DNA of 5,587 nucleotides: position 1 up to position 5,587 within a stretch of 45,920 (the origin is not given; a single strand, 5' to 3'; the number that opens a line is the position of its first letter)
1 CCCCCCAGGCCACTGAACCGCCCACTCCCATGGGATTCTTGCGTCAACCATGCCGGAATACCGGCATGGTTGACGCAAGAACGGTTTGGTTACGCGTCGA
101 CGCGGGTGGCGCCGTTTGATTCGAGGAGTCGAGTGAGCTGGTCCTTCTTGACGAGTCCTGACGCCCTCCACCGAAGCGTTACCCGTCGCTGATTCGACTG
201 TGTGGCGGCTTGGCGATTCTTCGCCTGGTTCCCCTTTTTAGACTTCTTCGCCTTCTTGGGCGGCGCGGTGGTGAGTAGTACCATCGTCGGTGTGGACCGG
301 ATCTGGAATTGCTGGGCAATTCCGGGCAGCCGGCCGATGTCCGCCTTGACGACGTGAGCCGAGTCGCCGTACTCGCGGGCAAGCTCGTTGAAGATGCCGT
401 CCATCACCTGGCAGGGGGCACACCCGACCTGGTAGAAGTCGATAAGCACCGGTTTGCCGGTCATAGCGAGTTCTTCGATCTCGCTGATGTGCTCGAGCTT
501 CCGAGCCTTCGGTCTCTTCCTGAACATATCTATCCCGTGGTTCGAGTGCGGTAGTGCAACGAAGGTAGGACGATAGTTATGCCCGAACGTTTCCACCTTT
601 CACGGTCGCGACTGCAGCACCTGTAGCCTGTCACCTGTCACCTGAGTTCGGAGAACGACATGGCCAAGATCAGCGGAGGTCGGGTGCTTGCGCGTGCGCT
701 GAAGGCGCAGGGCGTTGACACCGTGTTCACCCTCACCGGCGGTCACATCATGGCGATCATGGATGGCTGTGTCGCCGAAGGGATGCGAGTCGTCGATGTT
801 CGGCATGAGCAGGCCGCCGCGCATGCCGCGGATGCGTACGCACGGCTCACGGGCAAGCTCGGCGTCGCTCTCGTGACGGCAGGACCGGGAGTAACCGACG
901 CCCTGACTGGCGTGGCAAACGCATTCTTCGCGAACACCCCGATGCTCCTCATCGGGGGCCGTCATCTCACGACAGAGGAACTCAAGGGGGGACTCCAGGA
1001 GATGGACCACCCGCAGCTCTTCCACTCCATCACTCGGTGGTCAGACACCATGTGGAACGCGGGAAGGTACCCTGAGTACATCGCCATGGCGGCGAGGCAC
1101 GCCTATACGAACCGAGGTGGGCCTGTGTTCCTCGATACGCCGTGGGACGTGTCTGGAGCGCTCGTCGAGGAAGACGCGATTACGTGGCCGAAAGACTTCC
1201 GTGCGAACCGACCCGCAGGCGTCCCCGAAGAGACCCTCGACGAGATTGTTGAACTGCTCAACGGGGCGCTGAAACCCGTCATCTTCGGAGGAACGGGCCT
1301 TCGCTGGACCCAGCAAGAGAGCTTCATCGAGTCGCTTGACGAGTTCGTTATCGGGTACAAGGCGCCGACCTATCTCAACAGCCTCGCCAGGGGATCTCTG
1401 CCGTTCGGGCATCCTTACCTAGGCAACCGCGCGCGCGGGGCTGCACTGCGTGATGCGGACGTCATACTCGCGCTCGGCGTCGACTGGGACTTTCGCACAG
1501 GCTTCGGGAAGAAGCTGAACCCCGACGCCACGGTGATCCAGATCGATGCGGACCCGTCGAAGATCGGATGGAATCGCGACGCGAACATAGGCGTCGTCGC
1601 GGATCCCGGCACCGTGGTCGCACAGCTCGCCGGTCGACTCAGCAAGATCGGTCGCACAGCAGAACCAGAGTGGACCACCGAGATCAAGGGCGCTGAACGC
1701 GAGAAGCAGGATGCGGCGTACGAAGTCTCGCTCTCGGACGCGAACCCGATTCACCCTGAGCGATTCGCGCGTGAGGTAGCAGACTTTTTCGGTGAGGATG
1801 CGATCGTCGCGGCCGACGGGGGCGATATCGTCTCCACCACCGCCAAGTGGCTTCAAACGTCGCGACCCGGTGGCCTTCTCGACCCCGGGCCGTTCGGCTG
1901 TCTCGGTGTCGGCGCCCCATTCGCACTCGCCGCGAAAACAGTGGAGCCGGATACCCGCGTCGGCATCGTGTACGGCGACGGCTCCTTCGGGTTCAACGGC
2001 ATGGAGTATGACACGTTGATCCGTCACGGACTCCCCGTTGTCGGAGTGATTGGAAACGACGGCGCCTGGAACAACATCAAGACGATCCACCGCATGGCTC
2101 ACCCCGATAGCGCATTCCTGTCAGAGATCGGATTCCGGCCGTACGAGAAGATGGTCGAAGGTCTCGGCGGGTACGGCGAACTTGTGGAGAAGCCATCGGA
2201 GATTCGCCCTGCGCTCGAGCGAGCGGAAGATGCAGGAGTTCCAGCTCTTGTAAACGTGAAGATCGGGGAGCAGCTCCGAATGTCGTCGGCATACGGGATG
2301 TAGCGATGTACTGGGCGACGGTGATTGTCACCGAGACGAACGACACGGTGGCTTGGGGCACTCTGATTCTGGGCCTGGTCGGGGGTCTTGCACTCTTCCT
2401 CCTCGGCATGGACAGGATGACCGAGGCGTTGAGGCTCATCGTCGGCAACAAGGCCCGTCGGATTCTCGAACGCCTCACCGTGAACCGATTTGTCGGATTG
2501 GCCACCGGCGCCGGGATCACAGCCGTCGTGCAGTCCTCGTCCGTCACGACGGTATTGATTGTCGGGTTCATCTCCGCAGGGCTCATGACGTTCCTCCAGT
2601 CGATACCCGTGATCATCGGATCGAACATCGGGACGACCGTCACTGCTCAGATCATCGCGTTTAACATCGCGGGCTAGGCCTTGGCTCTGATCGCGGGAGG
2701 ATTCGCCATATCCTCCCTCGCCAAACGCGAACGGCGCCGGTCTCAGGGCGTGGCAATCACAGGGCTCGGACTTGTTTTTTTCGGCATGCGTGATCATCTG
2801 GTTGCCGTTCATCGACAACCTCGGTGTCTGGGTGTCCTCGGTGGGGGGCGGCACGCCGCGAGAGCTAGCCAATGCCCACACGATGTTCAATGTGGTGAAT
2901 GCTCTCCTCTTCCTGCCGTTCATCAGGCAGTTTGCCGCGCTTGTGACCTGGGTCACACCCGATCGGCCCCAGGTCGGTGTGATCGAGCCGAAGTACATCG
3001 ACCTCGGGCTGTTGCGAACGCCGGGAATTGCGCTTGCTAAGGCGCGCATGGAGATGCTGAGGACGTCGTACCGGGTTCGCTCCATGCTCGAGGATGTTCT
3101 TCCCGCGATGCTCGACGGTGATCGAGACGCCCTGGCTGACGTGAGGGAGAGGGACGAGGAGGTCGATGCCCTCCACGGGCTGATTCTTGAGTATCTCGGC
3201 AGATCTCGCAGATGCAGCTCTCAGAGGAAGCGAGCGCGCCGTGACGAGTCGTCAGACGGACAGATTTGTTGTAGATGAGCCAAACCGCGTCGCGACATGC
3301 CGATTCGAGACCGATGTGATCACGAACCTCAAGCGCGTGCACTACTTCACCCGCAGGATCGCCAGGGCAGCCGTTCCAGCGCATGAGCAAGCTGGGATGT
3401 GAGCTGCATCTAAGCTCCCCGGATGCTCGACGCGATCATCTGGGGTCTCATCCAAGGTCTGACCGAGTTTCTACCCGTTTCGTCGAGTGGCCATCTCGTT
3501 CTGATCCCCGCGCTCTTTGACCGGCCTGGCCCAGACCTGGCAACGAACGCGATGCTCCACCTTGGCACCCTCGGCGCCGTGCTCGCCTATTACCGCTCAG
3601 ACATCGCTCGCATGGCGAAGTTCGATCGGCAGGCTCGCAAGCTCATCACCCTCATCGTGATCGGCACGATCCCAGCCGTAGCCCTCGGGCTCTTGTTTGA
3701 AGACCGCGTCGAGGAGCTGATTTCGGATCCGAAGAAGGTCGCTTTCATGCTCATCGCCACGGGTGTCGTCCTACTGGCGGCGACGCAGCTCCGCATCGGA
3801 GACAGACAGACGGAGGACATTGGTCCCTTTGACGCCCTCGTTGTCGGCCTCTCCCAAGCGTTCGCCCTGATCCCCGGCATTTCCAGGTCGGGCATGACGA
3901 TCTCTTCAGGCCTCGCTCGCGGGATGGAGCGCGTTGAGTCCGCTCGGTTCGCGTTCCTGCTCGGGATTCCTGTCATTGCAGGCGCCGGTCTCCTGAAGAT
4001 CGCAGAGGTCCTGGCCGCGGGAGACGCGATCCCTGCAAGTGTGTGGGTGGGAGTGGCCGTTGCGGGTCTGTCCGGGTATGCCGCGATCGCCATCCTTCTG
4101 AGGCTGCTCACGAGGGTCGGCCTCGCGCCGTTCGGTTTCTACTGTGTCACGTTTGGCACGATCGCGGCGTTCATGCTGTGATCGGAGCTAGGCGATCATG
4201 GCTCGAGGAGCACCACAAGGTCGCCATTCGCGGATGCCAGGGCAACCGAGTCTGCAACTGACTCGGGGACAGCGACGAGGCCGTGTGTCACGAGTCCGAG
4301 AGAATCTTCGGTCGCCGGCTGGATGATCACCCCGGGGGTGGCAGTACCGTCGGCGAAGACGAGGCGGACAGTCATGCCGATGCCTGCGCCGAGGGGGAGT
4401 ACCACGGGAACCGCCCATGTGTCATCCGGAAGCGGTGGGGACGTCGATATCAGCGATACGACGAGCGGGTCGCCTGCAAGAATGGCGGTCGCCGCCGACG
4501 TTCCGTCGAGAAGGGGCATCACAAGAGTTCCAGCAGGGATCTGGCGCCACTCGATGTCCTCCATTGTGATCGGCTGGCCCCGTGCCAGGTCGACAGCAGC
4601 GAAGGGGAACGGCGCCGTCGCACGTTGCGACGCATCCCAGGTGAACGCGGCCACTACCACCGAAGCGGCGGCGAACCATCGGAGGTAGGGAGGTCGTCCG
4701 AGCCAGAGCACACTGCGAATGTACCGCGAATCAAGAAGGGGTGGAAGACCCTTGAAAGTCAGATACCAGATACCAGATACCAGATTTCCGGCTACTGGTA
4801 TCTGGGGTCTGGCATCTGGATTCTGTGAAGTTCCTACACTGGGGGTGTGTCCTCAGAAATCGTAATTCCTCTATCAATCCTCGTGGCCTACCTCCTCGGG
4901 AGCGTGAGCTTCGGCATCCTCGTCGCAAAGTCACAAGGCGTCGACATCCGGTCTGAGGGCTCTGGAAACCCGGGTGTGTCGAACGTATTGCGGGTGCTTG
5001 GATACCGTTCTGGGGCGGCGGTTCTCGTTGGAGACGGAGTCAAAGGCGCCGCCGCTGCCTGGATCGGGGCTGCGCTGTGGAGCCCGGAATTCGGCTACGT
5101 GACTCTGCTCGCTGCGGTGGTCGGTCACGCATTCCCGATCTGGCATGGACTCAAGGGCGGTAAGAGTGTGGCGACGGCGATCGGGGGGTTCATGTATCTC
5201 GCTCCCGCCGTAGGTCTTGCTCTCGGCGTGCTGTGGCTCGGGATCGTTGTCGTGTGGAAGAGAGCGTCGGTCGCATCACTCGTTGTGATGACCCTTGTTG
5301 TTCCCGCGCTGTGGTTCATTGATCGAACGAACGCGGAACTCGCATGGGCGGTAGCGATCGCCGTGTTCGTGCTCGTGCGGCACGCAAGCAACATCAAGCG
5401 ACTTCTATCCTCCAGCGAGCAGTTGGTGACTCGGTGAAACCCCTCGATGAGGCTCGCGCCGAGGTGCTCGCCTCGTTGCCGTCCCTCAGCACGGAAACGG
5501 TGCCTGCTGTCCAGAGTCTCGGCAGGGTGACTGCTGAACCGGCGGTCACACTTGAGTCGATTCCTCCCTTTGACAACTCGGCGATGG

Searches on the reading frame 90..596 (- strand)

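Call 8: search_protein_families(library=pfam, proteins=[window:90-596:-], max_evalue=0.001)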
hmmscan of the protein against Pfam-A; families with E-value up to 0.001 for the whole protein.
window:90-596:- (168 aa): 5 families
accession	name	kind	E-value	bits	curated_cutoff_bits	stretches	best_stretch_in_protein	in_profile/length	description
PF00085.26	Thioredoxin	-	1.6e-13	50.9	23.5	1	42-122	13-90/103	Thioredoxin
PF13728.12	TraF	-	8.5e-06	26.2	23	1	16-110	103-201/224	F plasmid transfer operon protein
PF13899.12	Thioredoxin_7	-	5.8e-05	23.6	27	1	40-88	10-61/83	Thioredoxin-like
PF13098.12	Thioredoxin_2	-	9.4e-05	23.2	27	1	46-110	4-84/104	Thioredoxin-like domain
PF04756.19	OST3_OST6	-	0.00039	20.4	27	1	56-126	43-119/294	OST3 / OST6 family, transporter family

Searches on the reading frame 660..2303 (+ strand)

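Call 8: search_protein_families(library=pfam, proteins=[window:660-2303:+], max_evalue=0.001)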
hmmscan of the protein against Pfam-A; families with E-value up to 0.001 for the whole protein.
window:660-2303:+ (547 aa): 3 families
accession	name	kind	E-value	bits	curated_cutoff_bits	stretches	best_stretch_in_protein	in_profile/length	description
PF02776.23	TPP_enzyme_N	-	1.1e-38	132.1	26.8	1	5-118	2-117/119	Thiamine pyrophosphate enzyme, N-terminal TPP binding domain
PF02775.26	TPP_enzyme_C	-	2.8e-25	89.3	21.9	1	386-533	1-151/151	Thiamine pyrophosphate enzyme, C-terminal TPP binding domain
PF00205.28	TPP_enzyme_M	-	5.7e-23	81.6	30.4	1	194-323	2-137/137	Thiamine pyrophosphate enzyme, central domain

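Call 10: search_protein_families(library=ncbifam, proteins=[window:660-2303:+], max_evalue=0.00001)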
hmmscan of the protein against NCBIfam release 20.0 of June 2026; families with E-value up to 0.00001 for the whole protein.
window:660-2303:+ (547 aa): 50 families (the best 25 are shown)
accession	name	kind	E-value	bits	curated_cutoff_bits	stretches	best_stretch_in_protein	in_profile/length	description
NF004516.0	PRK05858.1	equivalog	2.5e-139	465.3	587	1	4-534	11-534/548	acetolactate synthase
NF058623.1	HdaclCoAlyACT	equivalog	5.9e-102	342.2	600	1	8-539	14-544/575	2-hydroxyacyl-CoA lyase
TIGR00118.1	acolac_lg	equivalog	5.5e-82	276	538.35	1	5-538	2-537/557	biosynthetic-type acetolactate synthase large subunit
NF004919.0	PRK06276.1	equivalog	3.7e-77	260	866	1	5-537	2-540/582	acetolactate synthase large subunit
NF005713.0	PRK07525.1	subfamily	6.2e-75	252.7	620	1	9-539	11-566/592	sulfoacetaldehyde acetyltransferase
NF004710.0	PRK06048.1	equivalog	2.7e-74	250.6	976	1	2-538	6-540/561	acetolactate synthase large subunit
NF006122.0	PRK08266.1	subfamily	4.9e-73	246.4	571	1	1-539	1-528/543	hypothetical protein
NF006721.0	PRK09259.1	equivalog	1.8e-72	244.8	557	1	5-538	16-553/574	oxalyl-CoA decarboxylase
TIGR03457.1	sulphoacet_xsc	equivalog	2e-72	244.4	676.4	1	9-525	7-543/579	sulfoacetaldehyde acetyltransferase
NF006052.0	PRK08199.1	subfamily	2.2e-72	244.1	539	1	3-537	7-539/559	thiamine pyrophosphate protein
NF006187.0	PRK08322.1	equivalog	5.3e-72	243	509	1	8-535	6-528/548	acetolactate synthase large subunit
TIGR03254.1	oxalate_oxc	equivalog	9.1e-69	232.6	739.4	1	4-538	3-540/554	oxalyl-CoA decarboxylase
NF006378.0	PRK08617.1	equivalog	8.6e-68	229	510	1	4-535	8-538/556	acetolactate synthase AlsS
NF006377.0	PRK08611.1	equivalog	2.9e-67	227.6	742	1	1-536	1-530/576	pyruvate oxidase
NF006319.0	PRK08527.1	equivalog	7.7e-67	226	905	1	1-536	1-539/565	acetolactate synthase large subunit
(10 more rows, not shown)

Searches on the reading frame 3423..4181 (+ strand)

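Call 8: search_protein_families(library=pfam, proteins=[window:3423-4181:+], max_evalue=0.001)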
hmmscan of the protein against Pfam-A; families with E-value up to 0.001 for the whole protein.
window:3423-4181:+ (252 aa): 1 family
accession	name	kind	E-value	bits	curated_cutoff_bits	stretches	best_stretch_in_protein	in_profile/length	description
PF02673.24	BacA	-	7.8e-74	249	33.4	1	4-246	1-256/257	Bacitracin resistance protein BacA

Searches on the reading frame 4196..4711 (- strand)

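Call 8: search_protein_families(library=pfam, proteins=[window:4196-4711:-], max_evalue=0.001)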
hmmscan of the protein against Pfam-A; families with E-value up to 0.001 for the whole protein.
window:4196-4711:- (171 aa): 1 family
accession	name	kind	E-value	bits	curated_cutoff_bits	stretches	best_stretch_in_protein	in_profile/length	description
PF08666.17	SAF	-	9.4e-06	26.5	21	1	37-86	5-60/63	SAF domain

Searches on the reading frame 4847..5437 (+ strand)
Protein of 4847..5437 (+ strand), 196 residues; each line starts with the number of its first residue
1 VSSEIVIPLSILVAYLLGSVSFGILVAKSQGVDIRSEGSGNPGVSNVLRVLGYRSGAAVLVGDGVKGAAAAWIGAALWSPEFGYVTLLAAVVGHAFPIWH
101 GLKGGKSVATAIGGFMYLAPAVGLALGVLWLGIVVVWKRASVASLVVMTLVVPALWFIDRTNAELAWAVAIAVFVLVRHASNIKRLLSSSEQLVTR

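Call 8: search_protein_families(library=pfam, proteins=[window:4847-5437:+], max_evalue=0.001)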
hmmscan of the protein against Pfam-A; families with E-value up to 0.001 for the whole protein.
window:4847-5437:+ (196 aa): 1 family
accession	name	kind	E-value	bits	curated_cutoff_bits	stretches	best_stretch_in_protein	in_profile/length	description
PF02660.20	G3P_acyltransf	-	1.3e-44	152.7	24.1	1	13-186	1-164/164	Glycerol-3-phosphate acyltransferase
